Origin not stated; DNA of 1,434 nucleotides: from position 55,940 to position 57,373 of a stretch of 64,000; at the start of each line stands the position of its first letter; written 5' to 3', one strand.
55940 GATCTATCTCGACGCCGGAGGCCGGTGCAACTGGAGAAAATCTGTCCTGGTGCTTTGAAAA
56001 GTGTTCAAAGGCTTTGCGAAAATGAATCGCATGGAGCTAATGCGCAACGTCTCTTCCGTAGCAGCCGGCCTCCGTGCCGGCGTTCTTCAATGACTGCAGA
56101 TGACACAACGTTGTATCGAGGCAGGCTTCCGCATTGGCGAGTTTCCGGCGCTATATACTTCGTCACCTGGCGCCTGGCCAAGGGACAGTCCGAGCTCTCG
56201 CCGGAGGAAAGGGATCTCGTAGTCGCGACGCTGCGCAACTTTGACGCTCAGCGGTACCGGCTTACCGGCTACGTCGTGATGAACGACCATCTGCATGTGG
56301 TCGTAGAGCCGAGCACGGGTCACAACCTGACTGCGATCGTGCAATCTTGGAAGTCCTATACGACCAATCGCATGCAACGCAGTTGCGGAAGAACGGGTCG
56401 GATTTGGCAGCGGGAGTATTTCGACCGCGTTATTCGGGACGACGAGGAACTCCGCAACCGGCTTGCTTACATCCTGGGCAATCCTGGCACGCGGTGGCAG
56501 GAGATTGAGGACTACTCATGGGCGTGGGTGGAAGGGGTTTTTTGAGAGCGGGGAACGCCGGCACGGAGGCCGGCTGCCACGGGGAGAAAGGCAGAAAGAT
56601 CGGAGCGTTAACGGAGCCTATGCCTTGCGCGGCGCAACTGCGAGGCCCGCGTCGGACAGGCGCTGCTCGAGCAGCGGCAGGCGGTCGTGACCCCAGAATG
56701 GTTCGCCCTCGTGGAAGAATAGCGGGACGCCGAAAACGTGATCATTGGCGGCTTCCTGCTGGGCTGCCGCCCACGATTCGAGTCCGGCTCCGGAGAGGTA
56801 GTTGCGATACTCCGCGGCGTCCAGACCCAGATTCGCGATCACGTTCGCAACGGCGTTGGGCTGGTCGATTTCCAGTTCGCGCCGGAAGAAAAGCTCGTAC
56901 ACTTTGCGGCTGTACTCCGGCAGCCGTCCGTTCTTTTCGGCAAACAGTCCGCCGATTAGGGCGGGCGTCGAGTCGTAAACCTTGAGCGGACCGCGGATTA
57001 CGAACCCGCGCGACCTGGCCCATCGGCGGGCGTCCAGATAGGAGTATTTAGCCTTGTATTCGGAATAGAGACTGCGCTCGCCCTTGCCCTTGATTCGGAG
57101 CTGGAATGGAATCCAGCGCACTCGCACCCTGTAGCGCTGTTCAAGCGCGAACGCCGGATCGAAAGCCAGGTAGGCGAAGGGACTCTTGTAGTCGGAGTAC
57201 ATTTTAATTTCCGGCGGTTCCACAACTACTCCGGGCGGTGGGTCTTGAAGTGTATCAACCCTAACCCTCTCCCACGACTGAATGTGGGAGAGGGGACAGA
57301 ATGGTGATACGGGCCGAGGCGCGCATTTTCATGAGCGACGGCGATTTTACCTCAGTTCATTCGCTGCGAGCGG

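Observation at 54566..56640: Tandem triplication of a RAYT gene with its REP palindromes, carrying along a piece of the neighbouring gene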

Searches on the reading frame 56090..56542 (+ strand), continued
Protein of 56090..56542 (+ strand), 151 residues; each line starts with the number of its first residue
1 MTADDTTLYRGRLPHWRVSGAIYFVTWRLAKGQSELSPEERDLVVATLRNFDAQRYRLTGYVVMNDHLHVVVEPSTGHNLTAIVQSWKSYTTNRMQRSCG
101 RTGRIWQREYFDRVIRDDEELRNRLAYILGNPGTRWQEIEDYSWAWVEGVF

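Call 63: find_encoding_contigs(protein=P0016, flank=5000, max_places=2)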
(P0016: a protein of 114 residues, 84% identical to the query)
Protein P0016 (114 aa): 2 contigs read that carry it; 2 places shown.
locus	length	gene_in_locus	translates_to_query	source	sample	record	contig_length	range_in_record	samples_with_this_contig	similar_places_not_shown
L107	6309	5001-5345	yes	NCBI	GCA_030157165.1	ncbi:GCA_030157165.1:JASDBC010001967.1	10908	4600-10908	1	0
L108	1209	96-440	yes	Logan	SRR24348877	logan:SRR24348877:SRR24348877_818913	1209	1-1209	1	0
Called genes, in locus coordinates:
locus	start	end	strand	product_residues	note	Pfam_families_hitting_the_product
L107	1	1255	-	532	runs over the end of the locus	PF00732:GMC_oxred_N, PF13450:NAD_binding_8 (weak), PF05199:GMC_oxred_C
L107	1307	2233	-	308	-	PF08450:SGL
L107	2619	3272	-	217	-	PF01625:PMSR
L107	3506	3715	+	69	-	-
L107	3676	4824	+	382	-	PF00860:Xan_ur_permease, PF00916:Sulfate_transp (weak)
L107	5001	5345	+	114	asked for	PF01797:Y1_Tnp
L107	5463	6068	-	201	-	PF01323:DSBA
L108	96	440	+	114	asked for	PF01797:Y1_Tnp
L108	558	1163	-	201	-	PF01323:DSBA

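Call 77: find_related_loci(query=L003:7021-8271:+, collection=genome_contigs, flank=3000)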
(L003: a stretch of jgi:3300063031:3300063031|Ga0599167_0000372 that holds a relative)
Query L003:7021-8271:+ (417 aa) in genome_contigs; peptide patterns used: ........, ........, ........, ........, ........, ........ (x = any residue, [..] = any of these).
599 stretches matched a pattern (row limit reached: there are more); 313 encode a relative of the query (tblastn E <= 1e-3); the best 80 are kept; 80 distinct loci.
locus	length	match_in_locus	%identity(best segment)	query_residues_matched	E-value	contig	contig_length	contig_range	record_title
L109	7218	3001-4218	70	1-406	3e-174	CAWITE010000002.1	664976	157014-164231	MAG: uncultured Acidobacteriota bacterium isolate MFD09222.bin.1.71 genome assembly, contig: contig_1333, whole genome s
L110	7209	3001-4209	70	1-403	6e-172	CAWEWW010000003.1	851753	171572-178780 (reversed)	MAG: uncultured Acidobacteriaceae bacterium isolate MFD05512.bin.1.252 genome assembly, contig: contig_16555, whole geno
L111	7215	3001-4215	69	1-405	7e-169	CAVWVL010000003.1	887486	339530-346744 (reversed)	MAG: uncultured Alphaproteobacteria bacterium isolate MFD09671.bin.1.201 genome assembly, contig: contig_25539, whole ge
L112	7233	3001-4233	70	4-414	6e-165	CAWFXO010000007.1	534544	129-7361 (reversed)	MAG: uncultured Acidobacteriota bacterium isolate MFD06714.bin.2.28 genome assembly, contig: contig_36496, whole genome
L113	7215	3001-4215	69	4-409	7e-163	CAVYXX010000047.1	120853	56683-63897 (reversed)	MAG: uncultured Alphaproteobacteria bacterium isolate MFD04967.bin.2.61 genome assembly, contig: contig_27432, whole gen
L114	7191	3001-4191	69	4-400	4e-162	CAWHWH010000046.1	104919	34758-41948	MAG: uncultured proteobacterium isolate MFD06714.bin.1.140 genome assembly, contig: contig_40185, whole genome shotgun s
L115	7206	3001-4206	65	4-406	4e-162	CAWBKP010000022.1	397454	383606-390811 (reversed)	MAG: uncultured delta proteobacterium isolate MFD02979.bin.2.74 genome assembly, contig: contig_76705, whole genome shot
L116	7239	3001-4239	64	1-414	1e-160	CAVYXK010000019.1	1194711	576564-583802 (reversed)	MAG: uncultured proteobacterium isolate MFD01248.bin.1.85 genome assembly, contig: contig_9343, whole genome shotgun seq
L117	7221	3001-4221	65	4-411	2e-159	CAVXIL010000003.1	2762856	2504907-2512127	MAG: uncultured Alphaproteobacteria bacterium isolate MFD03346.bin.1.30 genome assembly, contig: contig_2533, whole geno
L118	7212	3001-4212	65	4-412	1e-158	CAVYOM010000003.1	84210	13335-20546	MAG: uncultured Alphaproteobacteria bacterium isolate MFD06298.bin.2.74 genome assembly, contig: contig_14047, whole gen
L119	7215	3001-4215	65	1-405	3e-158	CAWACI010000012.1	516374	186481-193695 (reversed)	MAG: uncultured proteobacterium isolate MFD09495.bin.1.135 genome assembly, contig: contig_4650, whole genome shotgun se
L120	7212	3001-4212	65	4-412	3e-157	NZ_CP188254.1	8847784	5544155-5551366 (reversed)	Bradyrhizobium sp. McL0615 chromosome, complete genome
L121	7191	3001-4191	66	4-400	6e-157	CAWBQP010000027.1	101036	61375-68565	MAG: uncultured Alphaproteobacteria bacterium isolate MFD04212.bin.3.74 genome assembly, contig: contig_38295, whole gen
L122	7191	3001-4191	65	4-400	8e-156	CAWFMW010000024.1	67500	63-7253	MAG: uncultured Alphaproteobacteria bacterium isolate MFD02134.bin.3.423 genome assembly, contig: contig_30998, whole ge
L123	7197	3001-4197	66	6-404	9e-155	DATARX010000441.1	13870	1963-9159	MAG TPA_asm: Rhodopila sp. isolate SMAG_U5505 k141_3502346, whole genome shotgun sequence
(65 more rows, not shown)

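Call 82: predict_structure(alignment_id=A2)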
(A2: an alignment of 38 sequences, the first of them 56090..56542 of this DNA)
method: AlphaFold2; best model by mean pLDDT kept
length: 151 residues; sequences in the alignment: 38
mean_pLDDT: 88.6   pTM: 0.82
mean pLDDT of the five models: 88.6, 87.9, 86.9, 85.4, 85.4
residues with pLDDT >= 90: 115; 70-90: 18; 50-70: 9; < 50: 9
segments of 3 or more residues with pLDDT < 50: 1-4, 8-10
pLDDT, mean of each block of 10 residues (from residue 1): 46 62 96 97 98 96 97 94 96 98 95 93 94 81 91 56
secondary structure, 60 per line:
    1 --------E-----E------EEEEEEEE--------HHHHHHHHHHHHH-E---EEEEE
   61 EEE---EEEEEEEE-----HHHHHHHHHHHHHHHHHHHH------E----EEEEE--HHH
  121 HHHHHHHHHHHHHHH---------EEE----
elements in order: E22-29 H38-50 E56-63 E67-74 H80-99 E111-115 H118-135 E145-147

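Call 84: fold_search(model_id=the predicted structure, library=pdb)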
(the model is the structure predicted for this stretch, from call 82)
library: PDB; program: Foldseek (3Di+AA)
matches with E <= 10: 1598; with E <= 0.001: 30
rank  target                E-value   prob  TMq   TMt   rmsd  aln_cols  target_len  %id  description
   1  4er8_A                3.2e-08  1.00  0.70  0.65   3.0       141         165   18  Structure of the REP associates tyrosine transposase bound to a REP hairpin (released 2012-08-15)
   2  2xm3_A                5.6e-06  1.00  0.59  0.69   7.8       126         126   18  Deinococcus radiodurans ISDra2 Transposase Left end DNA complex (released 2010-10-13)
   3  2xma_B                5.6e-06  1.00  0.55  0.61  10.0       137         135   17  DEINOCOCCUS RADIODURANS ISDRA2 TRANSPOSASE RIGHT END DNA COMPLEX (released 2010-10-13)
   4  2xo6_D                6.0e-06  1.00  0.55  0.64   8.7       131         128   18  DEINOCOCCUS RADIODURANS ISDRA2 TRANSPOSASE Y132F MUTANT COMPLEXED WITH LEFT END RECOGNITION AND CLEAVAGE SITE (released 2010-10-13)
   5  2xqc_D                6.3e-06  1.00  0.58  0.65   8.5       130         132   18  DEINOCOCCUS RADIODURANS ISDRA2 TRANSPOSASE COMPLEXED WITH LEFT END RECOGNITION AND CLEAVAGE SITE AND ZN (released 2010-10-13)
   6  2xma_A                8.0e-06  1.00  0.58  0.62   8.6       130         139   18  DEINOCOCCUS RADIODURANS ISDRA2 TRANSPOSASE RIGHT END DNA COMPLEX (released 2010-10-13)
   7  2f4f_A                1.0e-05  1.00  0.58  0.67  13.4       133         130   15  Crystal structure of IS200 transposase (released 2005-12-13)
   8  2xma_E                1.3e-05  1.00  0.58  0.61   8.7       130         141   18  DEINOCOCCUS RADIODURANS ISDRA2 TRANSPOSASE RIGHT END DNA COMPLEX (released 2010-10-13)
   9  2xm3_D                1.6e-05  1.00  0.58  0.68   7.9       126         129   18  Deinococcus radiodurans ISDra2 Transposase Left end DNA complex (released 2010-10-13)
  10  2xo6_A                1.9e-05  1.00  0.58  0.64   8.8       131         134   18  DEINOCOCCUS RADIODURANS ISDRA2 TRANSPOSASE Y132F MUTANT COMPLEXED WITH LEFT END RECOGNITION AND CLEAVAGE SITE (released 2010-10-13)
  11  2ec2_E                2.4e-05  1.00  0.50  0.57   9.3       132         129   15  Crystal structure of transposase from Sulfolobus tokodaii (released 2007-02-27)
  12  2xm3_C                2.7e-05  1.00  0.58  0.67   8.2       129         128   18  Deinococcus radiodurans ISDra2 Transposase Left end DNA complex (released 2010-10-13)
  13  2ec2_A                3.4e-05  1.00  0.54  0.62  11.5       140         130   15  Crystal structure of transposase from Sulfolobus tokodaii (released 2007-02-27)
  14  2xm3_B                4.6e-05  1.00  0.58  0.67   8.2       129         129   18  Deinococcus radiodurans ISDra2 Transposase Left end DNA complex (released 2010-10-13)
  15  2ec2_B                4.9e-05  1.00  0.56  0.64   9.1       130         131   15  Crystal structure of transposase from Sulfolobus tokodaii (released 2007-02-27)
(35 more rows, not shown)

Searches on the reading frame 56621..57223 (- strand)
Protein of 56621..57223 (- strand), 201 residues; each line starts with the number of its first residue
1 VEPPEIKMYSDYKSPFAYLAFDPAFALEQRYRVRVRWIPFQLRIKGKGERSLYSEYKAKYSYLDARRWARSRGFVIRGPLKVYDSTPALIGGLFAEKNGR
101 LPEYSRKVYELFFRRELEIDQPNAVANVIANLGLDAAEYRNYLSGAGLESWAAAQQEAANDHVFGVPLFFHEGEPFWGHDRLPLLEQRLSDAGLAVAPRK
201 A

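Call 9: search_protein_families(library=pfam, proteins=[window:56621-57223:-], max_evalue=0.01)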
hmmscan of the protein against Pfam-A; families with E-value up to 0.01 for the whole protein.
window:56621-57223:- (201 aa): 1 family
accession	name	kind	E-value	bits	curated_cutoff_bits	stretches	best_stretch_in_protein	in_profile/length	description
PF01323.26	DSBA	-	1.6e-24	87.2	25.6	1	6-189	2-190/191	DSBA-like thioredoxin domain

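Call 10: search_protein_families(library=ncbifam, proteins=[window:56621-57223:-], max_evalue=0.01)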
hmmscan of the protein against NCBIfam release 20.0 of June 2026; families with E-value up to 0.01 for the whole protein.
window:56621-57223:- (201 aa): 0 families

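Call 15: find_encoding_contigs(protein=window:56621-57223:-, flank=6000, max_places=10)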
Protein window:56621-57223:- (201 aa): no gene with exactly this product is on record in the collection.
